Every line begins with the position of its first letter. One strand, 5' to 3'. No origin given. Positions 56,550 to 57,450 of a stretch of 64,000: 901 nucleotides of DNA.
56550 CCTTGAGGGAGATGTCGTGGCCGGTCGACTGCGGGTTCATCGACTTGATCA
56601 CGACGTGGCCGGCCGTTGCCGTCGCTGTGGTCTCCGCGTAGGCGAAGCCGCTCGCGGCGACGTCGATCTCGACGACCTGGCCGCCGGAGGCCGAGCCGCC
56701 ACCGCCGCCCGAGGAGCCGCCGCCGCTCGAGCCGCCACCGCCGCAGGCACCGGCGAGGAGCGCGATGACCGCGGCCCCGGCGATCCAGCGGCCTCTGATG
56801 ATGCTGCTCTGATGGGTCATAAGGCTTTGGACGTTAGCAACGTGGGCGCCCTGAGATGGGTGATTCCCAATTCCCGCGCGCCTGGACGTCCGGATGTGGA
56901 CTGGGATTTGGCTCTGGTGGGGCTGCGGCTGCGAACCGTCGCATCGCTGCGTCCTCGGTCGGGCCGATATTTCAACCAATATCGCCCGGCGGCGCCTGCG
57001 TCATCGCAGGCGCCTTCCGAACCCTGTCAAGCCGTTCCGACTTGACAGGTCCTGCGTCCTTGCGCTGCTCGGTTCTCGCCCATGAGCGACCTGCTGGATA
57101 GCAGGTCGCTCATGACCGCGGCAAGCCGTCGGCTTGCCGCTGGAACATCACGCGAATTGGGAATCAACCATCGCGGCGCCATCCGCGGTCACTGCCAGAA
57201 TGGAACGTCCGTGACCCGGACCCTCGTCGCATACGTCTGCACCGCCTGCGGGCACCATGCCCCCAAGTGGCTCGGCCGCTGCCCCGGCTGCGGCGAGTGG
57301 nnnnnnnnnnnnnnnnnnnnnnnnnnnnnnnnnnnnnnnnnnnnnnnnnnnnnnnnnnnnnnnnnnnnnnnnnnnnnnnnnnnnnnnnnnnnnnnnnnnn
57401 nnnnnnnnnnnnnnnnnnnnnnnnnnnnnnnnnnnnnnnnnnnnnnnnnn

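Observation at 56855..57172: Terminal and internal stems co-vary between copies, which points to selection on structure rather than sequence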

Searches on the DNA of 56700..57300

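Call 8: search_rna_families(source=window, start=56700, end=57300, threshold=evalue, max_evalue=10)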
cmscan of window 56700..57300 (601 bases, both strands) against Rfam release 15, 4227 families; matches with E-value up to 10: 6.
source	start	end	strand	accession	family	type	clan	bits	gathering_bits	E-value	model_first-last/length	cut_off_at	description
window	57081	57114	+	RF04104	MIR918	Gene; miRNA;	-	16.7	268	1.7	1-265/265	no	MIR918 microRNA precursor family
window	56921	57018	-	RF02455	Virus_CITE_1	Cis-reg;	-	16.6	80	1.7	1-93/93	no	Dianthovirus RNA2 cap-independent translation element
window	57073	57157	+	RF00434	BTE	Cis-reg;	-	15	45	2.6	1-99/99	no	Luteovirus cap-independent translation element (BTE)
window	56931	57066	-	RF01755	rmf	Cis-reg;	-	14.1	45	7.4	1-132/132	no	rmf RNA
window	56952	57059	+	RF02498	Atu_C3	Gene; sRNA;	-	13.5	100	2.2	1-156/156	no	Rhizobiales sRNA Atu_C3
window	57026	57074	-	RF01704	Glutamine-II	Cis-reg; riboswitch;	-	11.6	33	3.5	1-60/60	no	Glutamine-II riboswitch aptamer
